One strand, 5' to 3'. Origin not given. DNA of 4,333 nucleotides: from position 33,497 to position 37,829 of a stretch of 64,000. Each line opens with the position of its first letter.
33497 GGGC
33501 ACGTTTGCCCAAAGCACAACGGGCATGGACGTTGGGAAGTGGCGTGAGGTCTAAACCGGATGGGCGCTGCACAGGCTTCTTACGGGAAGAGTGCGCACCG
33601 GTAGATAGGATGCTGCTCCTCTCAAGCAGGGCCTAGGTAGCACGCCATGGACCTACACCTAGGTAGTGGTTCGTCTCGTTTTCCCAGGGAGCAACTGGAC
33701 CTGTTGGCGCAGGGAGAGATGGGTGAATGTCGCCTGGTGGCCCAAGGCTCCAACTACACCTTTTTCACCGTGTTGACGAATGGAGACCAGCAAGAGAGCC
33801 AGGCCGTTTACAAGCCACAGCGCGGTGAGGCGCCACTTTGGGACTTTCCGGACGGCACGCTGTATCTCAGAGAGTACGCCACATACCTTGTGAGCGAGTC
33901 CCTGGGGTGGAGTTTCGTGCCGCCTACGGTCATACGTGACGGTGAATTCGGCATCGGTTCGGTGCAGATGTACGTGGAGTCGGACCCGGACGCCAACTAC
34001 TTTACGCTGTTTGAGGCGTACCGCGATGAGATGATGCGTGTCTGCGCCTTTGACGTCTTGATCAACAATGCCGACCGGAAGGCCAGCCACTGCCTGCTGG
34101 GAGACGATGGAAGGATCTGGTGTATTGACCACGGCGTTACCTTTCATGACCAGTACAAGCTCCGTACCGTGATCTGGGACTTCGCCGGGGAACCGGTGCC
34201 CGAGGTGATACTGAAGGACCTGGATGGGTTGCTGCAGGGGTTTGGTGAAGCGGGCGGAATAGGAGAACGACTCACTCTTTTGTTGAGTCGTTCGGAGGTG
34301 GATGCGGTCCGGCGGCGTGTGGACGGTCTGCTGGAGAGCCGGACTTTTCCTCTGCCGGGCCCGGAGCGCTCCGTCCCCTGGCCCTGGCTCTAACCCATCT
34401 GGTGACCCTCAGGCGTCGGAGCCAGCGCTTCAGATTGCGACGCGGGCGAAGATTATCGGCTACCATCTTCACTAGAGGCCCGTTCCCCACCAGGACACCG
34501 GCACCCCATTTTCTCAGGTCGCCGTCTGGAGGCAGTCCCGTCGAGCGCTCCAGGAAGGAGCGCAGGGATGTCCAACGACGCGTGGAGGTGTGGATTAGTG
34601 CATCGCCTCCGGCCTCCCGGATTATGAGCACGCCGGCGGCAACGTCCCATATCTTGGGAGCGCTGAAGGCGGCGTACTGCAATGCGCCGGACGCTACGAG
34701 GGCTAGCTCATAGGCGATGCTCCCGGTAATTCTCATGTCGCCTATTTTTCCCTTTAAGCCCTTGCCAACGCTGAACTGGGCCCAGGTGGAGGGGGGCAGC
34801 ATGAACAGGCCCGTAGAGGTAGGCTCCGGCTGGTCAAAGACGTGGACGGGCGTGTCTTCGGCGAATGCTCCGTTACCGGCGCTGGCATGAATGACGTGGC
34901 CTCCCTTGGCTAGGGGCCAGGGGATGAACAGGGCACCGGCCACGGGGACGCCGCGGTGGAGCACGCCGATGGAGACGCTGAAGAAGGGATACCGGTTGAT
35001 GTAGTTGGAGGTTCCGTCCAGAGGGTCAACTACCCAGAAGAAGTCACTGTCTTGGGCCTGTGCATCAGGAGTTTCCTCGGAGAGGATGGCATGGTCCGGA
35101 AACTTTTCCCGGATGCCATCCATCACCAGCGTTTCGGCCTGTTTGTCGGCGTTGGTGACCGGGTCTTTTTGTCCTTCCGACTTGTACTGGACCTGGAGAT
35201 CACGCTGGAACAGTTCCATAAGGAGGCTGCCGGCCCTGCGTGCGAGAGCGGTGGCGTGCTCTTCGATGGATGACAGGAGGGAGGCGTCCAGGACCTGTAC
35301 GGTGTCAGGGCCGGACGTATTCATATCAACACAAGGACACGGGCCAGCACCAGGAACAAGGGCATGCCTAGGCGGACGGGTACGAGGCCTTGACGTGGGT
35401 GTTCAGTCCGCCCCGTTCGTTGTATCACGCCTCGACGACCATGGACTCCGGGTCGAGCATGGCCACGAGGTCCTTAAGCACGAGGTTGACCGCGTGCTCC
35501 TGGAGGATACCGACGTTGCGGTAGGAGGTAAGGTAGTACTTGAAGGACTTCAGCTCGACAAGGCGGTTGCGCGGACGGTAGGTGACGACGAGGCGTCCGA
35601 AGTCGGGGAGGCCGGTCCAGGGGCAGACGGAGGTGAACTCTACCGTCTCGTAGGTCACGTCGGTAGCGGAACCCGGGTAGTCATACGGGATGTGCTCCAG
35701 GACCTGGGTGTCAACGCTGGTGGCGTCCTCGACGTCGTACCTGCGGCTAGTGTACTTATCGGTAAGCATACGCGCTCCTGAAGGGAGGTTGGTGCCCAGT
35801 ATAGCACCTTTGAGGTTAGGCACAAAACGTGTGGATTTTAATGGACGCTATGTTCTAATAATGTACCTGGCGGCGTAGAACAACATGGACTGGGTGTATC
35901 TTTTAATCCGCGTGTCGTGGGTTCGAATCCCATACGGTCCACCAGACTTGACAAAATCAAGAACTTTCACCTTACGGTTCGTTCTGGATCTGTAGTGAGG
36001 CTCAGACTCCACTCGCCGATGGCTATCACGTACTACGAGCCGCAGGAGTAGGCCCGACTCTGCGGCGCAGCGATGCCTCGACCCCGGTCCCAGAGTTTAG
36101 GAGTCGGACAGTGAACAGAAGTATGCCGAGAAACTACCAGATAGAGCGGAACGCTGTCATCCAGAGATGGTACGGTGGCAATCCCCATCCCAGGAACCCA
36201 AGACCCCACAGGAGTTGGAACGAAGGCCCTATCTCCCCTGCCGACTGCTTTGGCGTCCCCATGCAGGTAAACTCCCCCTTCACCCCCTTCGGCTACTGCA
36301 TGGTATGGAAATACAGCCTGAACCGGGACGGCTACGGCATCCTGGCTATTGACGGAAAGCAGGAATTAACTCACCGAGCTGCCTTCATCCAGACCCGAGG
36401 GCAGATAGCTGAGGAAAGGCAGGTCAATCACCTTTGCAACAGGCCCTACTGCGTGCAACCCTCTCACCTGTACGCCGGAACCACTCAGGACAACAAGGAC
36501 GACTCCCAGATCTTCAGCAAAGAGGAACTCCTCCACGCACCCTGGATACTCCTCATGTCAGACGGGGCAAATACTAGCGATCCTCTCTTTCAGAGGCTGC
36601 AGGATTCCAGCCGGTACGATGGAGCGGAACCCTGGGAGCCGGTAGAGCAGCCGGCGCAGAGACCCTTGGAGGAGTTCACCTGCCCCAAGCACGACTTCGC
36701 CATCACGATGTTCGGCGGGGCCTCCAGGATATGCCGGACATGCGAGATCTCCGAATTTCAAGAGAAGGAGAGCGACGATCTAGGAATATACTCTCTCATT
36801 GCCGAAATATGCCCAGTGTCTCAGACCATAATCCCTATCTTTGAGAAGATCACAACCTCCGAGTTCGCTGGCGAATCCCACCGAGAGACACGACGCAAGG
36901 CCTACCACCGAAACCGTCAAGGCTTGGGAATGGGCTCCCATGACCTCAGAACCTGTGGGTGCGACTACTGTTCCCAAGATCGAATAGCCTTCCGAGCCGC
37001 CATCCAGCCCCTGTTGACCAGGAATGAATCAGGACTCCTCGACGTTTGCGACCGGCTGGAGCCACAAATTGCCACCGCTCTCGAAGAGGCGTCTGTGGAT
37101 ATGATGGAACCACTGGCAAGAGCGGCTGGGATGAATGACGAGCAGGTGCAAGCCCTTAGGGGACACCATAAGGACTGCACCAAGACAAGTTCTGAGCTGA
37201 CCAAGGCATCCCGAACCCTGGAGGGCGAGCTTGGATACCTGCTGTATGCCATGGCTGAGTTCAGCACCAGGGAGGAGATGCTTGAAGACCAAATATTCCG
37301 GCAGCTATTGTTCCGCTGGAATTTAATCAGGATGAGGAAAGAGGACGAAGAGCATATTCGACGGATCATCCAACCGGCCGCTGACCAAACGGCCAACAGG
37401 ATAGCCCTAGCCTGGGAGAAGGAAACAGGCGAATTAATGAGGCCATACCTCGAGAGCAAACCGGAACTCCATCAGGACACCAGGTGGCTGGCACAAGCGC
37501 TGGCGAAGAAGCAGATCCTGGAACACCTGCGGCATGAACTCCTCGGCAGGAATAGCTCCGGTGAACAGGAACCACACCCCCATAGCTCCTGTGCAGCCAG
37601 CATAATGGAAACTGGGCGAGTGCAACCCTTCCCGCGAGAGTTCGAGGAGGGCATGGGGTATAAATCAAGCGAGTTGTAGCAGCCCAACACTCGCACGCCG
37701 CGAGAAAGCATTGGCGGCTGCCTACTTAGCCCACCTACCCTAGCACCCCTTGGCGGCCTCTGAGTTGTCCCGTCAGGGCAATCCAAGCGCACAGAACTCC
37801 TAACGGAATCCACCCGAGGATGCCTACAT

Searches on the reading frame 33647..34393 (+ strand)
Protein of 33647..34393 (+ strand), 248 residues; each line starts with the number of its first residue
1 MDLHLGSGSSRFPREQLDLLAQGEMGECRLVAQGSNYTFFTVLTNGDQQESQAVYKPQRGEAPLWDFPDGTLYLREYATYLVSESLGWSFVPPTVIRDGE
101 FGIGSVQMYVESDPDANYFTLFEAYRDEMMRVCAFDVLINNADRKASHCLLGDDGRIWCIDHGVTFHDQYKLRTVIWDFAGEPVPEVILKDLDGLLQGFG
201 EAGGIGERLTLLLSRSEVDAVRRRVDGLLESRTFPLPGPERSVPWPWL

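Call 39: search_protein_families(library=pfam, proteins=[window:33647-34393:+], max_evalue=0.001)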
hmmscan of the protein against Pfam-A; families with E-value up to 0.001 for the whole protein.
window:33647-34393:+ (248 aa): 1 family
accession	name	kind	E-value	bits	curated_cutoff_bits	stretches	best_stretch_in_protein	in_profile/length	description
PF00454.33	PI3_PI4_kinase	-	5.8e-07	30.1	27.1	1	101-180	105-182/241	Phosphatidylinositol 3- and 4-kinase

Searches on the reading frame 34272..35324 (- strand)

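Call 39: search_protein_families(library=pfam, proteins=[window:34272-35324:-], max_evalue=0.001)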
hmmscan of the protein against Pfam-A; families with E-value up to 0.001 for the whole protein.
window:34272-35324:- (350 aa): 1 family
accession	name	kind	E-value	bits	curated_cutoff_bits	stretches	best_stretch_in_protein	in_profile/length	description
PF00459.30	Inositol_P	-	1.9e-54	185.4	27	1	18-243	3-236/271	Inositol monophosphatase family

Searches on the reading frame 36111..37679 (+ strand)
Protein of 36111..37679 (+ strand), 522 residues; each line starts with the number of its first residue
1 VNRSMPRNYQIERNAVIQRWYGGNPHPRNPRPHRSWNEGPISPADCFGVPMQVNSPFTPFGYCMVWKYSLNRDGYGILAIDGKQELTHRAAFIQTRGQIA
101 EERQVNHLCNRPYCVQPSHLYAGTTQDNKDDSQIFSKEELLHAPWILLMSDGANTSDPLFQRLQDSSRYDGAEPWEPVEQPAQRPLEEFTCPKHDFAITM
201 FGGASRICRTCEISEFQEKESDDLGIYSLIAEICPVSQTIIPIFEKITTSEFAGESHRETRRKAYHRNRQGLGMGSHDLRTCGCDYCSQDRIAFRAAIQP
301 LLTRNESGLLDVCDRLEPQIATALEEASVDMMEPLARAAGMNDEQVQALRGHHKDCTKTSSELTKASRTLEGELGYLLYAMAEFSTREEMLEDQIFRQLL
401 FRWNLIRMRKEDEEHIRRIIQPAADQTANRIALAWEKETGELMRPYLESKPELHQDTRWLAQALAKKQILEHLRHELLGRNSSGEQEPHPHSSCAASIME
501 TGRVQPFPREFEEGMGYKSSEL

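Call 39: search_protein_families(library=pfam, proteins=[window:36111-37679:+], max_evalue=0.001)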
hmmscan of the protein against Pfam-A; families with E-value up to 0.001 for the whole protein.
window:36111-37679:+ (522 aa): 2 families
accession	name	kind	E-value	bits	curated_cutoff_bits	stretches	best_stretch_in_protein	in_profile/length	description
PF13392.12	HNH_3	-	0.00012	22.1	24.8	1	86-128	2-44/46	HNH endonuclease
PF05551.17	zf-His_Me_endon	-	0.00019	22.1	27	1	95-129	57-91/131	Zinc-binding loop region of homing endonuclease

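Call 44: search_protein_families(library=padloc, proteins=[window:36111-37679:+], max_evalue=0.01)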
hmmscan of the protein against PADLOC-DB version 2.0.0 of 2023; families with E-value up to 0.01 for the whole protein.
window:36111-37679:+ (522 aa): 1 family
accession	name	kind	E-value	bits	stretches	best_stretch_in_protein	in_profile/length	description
PDLC03704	HEase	-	0.002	16.4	1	66-125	19-80/131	homing endonuclease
